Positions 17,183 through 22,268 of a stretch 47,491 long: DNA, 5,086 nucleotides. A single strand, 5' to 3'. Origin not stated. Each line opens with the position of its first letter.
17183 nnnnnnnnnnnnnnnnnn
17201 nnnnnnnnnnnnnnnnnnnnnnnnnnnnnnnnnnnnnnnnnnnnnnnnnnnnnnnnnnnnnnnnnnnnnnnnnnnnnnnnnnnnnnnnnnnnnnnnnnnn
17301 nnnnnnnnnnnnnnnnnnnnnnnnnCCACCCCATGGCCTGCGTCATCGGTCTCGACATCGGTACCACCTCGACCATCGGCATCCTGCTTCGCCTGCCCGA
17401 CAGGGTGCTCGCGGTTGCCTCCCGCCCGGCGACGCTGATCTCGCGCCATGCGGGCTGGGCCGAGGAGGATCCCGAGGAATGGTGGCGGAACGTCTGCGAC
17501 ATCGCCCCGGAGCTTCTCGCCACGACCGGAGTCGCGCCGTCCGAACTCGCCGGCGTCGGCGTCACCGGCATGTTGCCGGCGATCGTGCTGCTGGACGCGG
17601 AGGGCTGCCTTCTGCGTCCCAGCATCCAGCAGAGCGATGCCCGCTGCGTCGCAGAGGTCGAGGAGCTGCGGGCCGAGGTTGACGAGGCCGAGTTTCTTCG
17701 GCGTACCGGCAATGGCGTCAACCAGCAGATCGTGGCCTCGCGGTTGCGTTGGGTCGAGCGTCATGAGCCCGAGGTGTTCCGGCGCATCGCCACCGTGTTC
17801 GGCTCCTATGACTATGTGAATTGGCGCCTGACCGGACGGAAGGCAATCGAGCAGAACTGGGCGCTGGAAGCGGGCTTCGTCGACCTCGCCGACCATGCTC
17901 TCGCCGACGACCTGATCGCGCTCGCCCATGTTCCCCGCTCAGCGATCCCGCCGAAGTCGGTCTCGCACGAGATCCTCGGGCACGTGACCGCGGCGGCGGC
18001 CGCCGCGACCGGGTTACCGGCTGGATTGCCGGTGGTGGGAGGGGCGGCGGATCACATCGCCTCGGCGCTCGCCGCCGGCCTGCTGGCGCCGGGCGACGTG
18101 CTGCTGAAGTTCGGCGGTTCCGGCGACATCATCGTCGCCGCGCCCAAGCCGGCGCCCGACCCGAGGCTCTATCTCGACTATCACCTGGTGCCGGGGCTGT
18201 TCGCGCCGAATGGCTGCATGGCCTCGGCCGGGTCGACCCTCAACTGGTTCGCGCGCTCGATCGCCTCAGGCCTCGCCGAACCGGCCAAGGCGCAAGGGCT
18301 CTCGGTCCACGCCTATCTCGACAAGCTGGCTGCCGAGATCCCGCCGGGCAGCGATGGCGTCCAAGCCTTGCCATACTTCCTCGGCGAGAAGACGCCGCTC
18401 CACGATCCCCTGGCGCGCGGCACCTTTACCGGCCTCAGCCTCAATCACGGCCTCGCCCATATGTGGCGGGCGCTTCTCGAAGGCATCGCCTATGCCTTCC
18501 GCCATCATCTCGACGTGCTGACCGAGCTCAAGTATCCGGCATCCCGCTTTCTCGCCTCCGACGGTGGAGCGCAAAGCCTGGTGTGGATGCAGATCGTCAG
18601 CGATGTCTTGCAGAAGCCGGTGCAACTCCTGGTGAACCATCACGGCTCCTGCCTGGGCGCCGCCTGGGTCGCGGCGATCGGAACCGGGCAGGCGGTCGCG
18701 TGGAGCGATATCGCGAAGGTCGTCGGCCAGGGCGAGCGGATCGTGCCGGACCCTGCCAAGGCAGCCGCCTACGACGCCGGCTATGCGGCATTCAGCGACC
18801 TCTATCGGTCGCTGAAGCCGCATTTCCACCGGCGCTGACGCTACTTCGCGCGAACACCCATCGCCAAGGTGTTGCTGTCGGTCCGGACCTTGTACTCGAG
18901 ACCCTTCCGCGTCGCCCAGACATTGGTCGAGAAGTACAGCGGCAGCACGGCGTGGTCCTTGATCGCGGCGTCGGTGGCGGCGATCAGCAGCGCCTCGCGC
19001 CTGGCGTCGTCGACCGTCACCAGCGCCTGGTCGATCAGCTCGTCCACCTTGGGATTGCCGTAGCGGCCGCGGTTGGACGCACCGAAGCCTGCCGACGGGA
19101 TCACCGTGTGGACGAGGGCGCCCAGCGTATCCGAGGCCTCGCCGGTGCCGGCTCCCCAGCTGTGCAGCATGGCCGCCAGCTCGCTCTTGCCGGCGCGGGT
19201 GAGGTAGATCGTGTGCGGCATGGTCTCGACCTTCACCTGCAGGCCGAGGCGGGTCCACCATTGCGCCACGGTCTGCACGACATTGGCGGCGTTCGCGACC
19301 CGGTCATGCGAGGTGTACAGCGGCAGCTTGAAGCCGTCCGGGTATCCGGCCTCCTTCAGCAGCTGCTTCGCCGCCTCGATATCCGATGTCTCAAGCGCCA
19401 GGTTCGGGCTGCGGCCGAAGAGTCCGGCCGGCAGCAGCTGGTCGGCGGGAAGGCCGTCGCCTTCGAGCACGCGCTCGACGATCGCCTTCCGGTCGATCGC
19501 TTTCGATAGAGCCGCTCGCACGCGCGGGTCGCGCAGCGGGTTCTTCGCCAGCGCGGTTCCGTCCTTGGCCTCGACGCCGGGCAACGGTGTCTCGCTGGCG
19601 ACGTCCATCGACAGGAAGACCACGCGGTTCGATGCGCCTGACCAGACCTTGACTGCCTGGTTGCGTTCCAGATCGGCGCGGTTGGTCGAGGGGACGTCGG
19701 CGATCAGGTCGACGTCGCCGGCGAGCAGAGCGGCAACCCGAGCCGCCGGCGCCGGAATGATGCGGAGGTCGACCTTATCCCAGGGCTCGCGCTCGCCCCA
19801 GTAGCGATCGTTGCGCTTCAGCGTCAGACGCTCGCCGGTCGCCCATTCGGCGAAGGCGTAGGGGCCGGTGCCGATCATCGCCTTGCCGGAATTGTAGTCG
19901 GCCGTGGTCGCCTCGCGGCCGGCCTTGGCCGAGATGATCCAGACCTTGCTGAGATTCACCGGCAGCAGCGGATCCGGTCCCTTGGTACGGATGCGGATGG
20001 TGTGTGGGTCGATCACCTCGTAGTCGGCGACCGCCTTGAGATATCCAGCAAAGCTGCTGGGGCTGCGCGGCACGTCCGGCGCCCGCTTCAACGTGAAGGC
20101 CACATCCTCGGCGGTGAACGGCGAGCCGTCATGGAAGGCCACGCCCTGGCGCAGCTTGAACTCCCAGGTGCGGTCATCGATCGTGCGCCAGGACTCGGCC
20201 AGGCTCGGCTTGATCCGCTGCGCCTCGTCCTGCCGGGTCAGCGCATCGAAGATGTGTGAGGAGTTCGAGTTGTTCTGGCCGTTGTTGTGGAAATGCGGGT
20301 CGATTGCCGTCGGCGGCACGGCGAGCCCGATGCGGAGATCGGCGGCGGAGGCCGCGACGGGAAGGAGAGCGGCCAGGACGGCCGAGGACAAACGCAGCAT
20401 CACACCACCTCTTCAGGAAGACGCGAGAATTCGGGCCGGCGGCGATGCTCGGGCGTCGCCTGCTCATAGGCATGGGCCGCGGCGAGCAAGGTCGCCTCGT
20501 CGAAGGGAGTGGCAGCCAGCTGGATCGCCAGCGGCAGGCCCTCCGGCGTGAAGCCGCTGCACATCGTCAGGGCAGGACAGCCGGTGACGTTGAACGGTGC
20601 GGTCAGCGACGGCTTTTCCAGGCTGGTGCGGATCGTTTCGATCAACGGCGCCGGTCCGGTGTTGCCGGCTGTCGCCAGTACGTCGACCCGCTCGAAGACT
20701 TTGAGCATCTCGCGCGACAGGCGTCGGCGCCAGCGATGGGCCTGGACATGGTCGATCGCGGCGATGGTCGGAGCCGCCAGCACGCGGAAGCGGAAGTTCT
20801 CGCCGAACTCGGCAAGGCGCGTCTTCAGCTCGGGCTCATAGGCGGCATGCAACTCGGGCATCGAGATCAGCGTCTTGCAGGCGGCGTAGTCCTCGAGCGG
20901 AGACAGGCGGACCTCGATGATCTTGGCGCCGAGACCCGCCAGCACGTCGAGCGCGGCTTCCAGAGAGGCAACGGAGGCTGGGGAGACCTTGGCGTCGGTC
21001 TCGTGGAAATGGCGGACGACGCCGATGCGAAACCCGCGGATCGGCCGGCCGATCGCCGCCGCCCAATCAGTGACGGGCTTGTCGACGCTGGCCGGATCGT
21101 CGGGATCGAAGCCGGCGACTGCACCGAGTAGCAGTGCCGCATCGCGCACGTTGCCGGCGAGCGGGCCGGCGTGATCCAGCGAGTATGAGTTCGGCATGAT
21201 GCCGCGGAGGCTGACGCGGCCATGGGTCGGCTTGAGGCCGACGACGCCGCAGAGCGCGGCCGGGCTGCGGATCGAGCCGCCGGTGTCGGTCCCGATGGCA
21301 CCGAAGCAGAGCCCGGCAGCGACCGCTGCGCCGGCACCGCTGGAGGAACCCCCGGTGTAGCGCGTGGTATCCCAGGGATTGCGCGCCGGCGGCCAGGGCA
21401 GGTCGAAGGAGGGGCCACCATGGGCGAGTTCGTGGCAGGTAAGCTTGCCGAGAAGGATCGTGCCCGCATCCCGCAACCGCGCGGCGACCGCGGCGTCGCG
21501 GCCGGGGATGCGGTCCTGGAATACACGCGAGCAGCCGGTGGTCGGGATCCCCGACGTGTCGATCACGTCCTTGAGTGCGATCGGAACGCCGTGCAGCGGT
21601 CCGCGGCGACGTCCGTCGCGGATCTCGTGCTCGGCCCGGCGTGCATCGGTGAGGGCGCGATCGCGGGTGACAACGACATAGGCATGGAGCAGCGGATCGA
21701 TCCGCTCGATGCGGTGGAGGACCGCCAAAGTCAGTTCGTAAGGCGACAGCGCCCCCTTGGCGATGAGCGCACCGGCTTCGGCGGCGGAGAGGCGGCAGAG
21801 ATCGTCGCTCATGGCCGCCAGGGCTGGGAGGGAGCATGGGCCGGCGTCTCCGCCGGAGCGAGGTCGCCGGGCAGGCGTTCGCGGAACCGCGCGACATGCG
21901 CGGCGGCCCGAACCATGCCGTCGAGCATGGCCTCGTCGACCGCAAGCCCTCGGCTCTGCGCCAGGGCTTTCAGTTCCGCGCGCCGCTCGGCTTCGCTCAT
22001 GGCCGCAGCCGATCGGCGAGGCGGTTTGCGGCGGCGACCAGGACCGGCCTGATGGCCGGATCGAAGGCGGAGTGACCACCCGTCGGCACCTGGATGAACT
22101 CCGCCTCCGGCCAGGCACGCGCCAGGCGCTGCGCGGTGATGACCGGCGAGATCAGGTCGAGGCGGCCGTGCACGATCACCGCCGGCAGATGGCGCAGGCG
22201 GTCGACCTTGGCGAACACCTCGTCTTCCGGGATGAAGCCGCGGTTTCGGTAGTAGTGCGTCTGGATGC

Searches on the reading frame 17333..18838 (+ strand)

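Call 23: search_protein_families(library=pfam, proteins=[window:17333-18838:+], max_evalue=0.00001)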
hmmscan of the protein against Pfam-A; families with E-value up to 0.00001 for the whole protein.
window:17333-18838:+ (501 aa): 2 families
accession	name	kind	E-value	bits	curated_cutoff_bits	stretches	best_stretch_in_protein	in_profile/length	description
PF00370.27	FGGY_N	-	9.6e-49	166.6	28.8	1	4-246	2-244/245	FGGY family of carbohydrate kinases, N-terminal domain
PF02782.22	FGGY_C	-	3e-30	105.9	27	1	267-449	12-196/198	FGGY family of carbohydrate kinases, C-terminal domain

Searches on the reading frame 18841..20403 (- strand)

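Call 23: search_protein_families(library=pfam, proteins=[window:18841-20403:-], max_evalue=0.00001)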
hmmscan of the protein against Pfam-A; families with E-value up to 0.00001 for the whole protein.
window:18841-20403:- (520 aa): 1 family
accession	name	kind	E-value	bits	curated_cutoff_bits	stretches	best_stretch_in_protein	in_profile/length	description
PF00496.27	SBP_bac_5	-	1e-89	301.7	32.4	1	64-432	2-362/368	Bacterial extracellular solute-binding proteins, family 5 Middle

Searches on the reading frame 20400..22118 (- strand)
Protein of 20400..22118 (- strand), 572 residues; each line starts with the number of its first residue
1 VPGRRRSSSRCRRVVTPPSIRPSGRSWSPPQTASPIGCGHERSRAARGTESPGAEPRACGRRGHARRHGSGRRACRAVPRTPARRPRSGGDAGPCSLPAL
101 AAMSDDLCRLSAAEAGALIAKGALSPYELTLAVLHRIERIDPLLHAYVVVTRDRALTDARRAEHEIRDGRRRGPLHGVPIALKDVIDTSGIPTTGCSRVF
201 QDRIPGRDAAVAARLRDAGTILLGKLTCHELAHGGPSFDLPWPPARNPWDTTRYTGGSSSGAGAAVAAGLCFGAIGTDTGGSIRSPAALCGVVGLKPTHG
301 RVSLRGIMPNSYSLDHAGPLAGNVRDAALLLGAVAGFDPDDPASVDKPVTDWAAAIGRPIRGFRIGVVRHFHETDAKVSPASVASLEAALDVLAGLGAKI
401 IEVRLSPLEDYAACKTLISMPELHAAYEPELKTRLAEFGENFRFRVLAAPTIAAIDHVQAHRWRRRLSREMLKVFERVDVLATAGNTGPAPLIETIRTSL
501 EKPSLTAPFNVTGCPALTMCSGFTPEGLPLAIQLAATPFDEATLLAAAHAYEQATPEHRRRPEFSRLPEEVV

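Call 23: search_protein_families(library=pfam, proteins=[window:20400-22118:-], max_evalue=0.00001)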
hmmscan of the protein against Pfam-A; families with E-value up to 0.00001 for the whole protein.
window:20400-22118:- (572 aa): 1 family
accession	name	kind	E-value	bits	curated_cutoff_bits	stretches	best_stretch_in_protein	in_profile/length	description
PF01425.27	Amidase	-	1.2e-101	341.4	27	1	128-545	1-445/445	Amidase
